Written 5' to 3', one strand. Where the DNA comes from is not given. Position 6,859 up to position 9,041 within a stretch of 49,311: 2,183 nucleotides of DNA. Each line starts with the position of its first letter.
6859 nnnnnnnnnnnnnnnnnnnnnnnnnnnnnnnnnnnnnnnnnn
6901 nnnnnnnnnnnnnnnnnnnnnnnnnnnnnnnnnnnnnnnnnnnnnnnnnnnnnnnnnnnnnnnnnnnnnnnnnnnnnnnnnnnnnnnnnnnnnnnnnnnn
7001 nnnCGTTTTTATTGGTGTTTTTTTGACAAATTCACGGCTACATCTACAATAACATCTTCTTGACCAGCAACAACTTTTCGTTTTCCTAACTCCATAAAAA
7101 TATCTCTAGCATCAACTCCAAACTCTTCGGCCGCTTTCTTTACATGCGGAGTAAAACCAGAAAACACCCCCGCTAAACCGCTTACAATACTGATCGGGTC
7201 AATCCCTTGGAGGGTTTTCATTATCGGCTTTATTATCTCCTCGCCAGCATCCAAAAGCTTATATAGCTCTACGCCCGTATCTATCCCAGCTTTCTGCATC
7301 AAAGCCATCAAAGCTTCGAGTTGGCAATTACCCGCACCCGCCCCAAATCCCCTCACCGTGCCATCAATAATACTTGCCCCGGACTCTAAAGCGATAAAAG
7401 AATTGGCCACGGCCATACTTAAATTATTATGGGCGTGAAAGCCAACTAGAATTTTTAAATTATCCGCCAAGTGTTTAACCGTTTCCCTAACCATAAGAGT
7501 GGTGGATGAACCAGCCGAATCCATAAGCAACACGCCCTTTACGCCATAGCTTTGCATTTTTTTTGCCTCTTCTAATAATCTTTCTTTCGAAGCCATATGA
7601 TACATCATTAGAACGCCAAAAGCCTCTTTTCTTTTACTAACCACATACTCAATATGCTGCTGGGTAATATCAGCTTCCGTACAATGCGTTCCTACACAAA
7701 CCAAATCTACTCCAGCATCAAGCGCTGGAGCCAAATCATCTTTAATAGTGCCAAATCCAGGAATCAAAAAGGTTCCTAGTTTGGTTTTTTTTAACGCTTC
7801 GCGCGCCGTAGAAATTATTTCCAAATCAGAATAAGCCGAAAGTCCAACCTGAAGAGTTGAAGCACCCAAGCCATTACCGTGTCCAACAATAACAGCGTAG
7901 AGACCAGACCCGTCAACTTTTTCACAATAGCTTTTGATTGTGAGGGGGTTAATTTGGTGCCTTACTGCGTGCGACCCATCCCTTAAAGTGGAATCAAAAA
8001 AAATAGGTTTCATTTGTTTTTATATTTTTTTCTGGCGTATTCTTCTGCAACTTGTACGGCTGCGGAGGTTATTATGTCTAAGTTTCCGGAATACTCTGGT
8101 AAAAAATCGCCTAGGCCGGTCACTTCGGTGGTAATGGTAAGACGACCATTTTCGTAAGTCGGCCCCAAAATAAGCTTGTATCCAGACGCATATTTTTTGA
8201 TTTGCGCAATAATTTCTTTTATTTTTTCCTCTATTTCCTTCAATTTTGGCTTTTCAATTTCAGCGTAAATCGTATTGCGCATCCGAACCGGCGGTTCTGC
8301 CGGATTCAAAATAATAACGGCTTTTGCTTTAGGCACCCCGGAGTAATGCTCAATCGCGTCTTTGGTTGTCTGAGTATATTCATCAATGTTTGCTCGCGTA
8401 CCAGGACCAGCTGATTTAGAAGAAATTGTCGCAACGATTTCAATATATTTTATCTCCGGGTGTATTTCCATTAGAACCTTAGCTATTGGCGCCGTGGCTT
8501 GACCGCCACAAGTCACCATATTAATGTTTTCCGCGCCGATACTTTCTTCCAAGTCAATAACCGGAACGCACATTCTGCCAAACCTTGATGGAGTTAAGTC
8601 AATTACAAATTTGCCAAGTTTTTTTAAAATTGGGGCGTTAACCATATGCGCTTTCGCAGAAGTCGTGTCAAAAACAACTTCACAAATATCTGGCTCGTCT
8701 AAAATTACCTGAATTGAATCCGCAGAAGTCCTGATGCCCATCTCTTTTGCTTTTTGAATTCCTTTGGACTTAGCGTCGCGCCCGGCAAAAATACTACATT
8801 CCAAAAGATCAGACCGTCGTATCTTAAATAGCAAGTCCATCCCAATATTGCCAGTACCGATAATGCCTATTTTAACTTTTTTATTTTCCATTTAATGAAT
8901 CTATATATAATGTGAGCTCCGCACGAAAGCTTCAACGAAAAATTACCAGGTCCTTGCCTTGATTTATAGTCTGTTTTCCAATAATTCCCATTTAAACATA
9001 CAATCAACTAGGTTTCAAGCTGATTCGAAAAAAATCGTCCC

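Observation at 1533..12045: Predicted citrate-fed pathway to a C10 acyl-branched (erwiniose-type) sugar in a CPR surface-glycan locus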

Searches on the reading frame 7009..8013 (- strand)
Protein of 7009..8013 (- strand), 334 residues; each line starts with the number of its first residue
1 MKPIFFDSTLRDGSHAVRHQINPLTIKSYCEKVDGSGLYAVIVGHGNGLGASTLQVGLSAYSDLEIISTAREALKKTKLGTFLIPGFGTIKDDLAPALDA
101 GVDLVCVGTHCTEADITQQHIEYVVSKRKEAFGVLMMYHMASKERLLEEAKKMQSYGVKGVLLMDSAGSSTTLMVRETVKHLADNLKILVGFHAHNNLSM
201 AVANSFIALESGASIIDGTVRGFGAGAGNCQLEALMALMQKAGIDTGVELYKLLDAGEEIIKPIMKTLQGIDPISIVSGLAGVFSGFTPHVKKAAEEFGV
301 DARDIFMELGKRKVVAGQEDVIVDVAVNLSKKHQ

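Call 4: search_protein_families(library=pfam, proteins=[window:7009-8013:-])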
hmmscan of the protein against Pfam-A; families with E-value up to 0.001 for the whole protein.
window:7009-8013:- (334 aa): 2 families
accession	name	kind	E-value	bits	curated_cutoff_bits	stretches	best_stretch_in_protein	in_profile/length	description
PF00682.25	HMGL-like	-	3e-39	135.4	29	1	3-258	2-258/260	HMGL-like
PF07836.16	DmpG_comm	-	2.2e-28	98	27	1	271-331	3-63/63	DmpG-like communication domain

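Call 7: search_protein_families(library=ncbifam, proteins=[window:7009-8013:-])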
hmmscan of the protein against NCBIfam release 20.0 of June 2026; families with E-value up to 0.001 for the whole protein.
window:7009-8013:- (334 aa): 28 families (the best 25 are shown)
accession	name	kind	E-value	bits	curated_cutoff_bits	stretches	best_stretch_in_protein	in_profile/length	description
NF006049.0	PRK08195.1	subfamily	5e-125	417.1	229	1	4-333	9-339/344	4-hyroxy-2-oxovalerate/4-hydroxy-2-oxopentanoic acid aldolase,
TIGR03217.1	4OH_2_O_val_ald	equivalog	6.8e-113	377.2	286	1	5-332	5-333/334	4-hydroxy-2-oxovalerate aldolase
TIGR02660.1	nifV_homocitr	equivalog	8.1e-21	74.7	462.9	1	48-259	34-258/365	homocitrate synthase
NF002085.0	PRK00915.1-2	subfamily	6.1e-19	68.1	517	1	143-256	153-267/504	2-isopropylmalate synthase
TIGR02146.1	LysS_fung_arch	equivalog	4.5e-18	65.6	413.55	1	142-253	137-246/344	homocitrate synthase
TIGR02090.1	LEU1_arch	subfamily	5.4e-18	65.2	484.75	1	142-256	139-254/363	isopropylmalate/citramalate/homocitrate synthases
NF006761.0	PRK09282.1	domain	4.4e-14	51.9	402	1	141-271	151-280/591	pyruvate carboxylase subunit B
NF004283.0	PRK05692.1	subfamily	7.6e-14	51.5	246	1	143-266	156-286/300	hydroxymethylglutaryl-CoA lyase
NF002086.0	PRK00915.1-3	equivalog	1.3e-13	50.3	532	1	157-240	164-252/516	2-isopropylmalate synthase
TIGR00977.1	citramal_synth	equivalog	2.8e-13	49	450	1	141-245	151-257/526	citramalate synthase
NF010644.0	PRK14041.1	equivalog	4.7e-13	48.6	734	1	2-262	2-271/467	pyruvate carboxylase subunit B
NF041069.1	IPMS_Sufob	equivalog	6.9e-13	48.6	600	1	133-257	126-257/371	isopropylmalate synthase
TIGR00973.1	leuA_bact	equivalog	7.1e-13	47.9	598.7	1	186-239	192-245/494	2-isopropylmalate synthase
NF002084.0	PRK00915.1-1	equivalog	7.1e-13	47.9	748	1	174-239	179-249/523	2-isopropylmalate synthase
NF002087.0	PRK00915.1-4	equivalog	1.4e-12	46.9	729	1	169-241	176-253/516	2-isopropylmalate synthase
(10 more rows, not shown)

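Call 40: search_solved_structures(query=window:7009-8013:-, show_alignments=3, max_evalue=1e-40)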
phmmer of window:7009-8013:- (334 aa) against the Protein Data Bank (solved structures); distinct sequences matched with E-value up to 1e-40: 4.
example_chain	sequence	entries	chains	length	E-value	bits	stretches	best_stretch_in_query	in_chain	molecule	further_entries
8ih7_A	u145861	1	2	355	4.6e-84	286.1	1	5-331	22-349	4-hydroxy-2-oxovalerate aldolase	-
1nvm_A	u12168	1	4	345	7.3e-76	259.2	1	5-333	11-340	4-hydroxy-2-oxovalerate aldolase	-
4lrs_A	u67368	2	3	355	2e-72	247.9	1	6-332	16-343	4-hydroxy-2-oxovalerate aldolase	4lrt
4jn6_A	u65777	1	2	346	1.5e-67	231.9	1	6-331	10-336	4-hydroxy-2-oxovalerate aldolase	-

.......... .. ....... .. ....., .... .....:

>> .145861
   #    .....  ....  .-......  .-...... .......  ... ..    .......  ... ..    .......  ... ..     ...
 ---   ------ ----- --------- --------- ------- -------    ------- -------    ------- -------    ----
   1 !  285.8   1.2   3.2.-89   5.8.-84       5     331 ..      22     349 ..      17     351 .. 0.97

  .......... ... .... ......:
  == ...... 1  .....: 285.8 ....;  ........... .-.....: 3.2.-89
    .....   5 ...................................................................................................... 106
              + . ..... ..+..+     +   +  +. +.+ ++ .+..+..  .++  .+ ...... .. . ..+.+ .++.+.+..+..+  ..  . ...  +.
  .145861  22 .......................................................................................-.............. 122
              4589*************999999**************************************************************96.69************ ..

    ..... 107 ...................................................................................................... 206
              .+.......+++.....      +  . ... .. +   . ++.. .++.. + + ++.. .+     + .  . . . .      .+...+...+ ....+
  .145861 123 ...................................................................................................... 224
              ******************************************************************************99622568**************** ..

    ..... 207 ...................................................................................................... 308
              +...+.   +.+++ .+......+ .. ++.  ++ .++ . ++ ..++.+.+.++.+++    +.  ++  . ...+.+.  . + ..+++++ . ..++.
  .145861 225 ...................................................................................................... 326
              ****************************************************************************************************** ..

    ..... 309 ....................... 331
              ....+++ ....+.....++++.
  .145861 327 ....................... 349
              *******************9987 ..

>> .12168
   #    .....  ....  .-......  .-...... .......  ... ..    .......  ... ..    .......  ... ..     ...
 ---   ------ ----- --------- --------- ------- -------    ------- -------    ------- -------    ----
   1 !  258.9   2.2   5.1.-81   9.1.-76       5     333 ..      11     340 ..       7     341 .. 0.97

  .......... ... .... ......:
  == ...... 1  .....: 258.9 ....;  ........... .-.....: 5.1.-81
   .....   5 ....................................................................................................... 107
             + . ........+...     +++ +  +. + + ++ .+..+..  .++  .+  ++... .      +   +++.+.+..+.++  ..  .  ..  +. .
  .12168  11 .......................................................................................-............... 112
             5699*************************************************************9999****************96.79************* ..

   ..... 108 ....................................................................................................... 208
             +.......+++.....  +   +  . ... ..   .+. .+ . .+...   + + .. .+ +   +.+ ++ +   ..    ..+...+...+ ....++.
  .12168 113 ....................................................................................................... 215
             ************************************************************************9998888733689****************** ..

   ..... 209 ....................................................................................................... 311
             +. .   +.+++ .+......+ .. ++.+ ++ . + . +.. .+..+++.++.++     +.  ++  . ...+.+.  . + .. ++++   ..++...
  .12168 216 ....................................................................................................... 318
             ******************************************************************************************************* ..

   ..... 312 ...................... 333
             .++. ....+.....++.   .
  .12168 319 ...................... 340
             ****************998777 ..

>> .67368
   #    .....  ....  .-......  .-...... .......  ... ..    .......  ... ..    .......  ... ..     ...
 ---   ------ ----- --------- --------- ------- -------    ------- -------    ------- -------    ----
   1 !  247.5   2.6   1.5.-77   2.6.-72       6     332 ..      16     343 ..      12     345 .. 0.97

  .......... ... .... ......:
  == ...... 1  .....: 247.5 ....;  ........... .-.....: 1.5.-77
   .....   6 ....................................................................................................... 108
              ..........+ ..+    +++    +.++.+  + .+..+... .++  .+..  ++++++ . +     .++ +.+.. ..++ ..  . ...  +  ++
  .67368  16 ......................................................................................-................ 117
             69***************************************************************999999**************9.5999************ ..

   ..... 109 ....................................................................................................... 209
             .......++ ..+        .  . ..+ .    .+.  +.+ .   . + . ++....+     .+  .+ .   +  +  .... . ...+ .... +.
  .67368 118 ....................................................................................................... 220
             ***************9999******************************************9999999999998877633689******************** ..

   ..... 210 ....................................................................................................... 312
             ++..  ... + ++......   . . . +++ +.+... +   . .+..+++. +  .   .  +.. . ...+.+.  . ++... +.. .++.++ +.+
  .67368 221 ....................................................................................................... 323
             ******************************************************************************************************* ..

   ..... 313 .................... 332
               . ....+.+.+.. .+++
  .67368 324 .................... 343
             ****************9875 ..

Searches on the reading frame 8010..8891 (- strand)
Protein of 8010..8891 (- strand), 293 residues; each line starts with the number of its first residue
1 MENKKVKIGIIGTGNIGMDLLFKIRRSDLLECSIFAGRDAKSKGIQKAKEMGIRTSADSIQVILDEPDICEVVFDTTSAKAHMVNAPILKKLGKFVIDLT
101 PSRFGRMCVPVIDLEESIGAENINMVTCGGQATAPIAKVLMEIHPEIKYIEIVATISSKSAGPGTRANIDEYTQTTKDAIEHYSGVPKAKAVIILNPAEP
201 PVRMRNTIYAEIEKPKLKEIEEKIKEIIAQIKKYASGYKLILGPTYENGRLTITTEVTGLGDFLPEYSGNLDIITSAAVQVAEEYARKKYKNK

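Call 4: search_protein_families(library=pfam, proteins=[window:8010-8891:-])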
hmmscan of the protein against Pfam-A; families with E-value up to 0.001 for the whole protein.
window:8010-8891:- (293 aa): 3 families
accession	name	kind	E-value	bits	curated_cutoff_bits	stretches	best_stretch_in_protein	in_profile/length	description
PF09290.16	AcetDehyd-dimer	-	1.4e-49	168.3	26.6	1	128-265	1-138/138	Prokaryotic acetaldehyde dehydrogenase, dimerisation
PF01118.30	Semialdhyde_dh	-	2.4e-06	28.4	26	1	7-101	1-98/121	Semialdehyde dehydrogenase, NAD binding domain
PF02826.25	2-Hacid_dh_C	-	9.5e-05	22.3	25.1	1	4-94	35-119/178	D-isomer specific 2-hydroxyacid dehydrogenase, NAD binding domain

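Call 7: search_protein_families(library=ncbifam, proteins=[window:8010-8891:-])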
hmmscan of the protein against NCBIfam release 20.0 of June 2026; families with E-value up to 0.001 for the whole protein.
window:8010-8891:- (293 aa): 3 families
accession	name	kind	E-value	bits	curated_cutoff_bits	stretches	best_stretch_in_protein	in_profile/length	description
NF006157.0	PRK08300.1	subfamily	1.2e-117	392.5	166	1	2-292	2-298/303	acetaldehyde dehydrogenase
TIGR03215.1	ac_ald_DH_ac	equivalog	1.4e-115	385.5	282.25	1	5-289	1-283/285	acetaldehyde dehydrogenase (acetylating)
TIGR04380.1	myo_inos_iolG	equivalog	0.00049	19.1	355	0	5-83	1-78/330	inositol 2-dehydrogenase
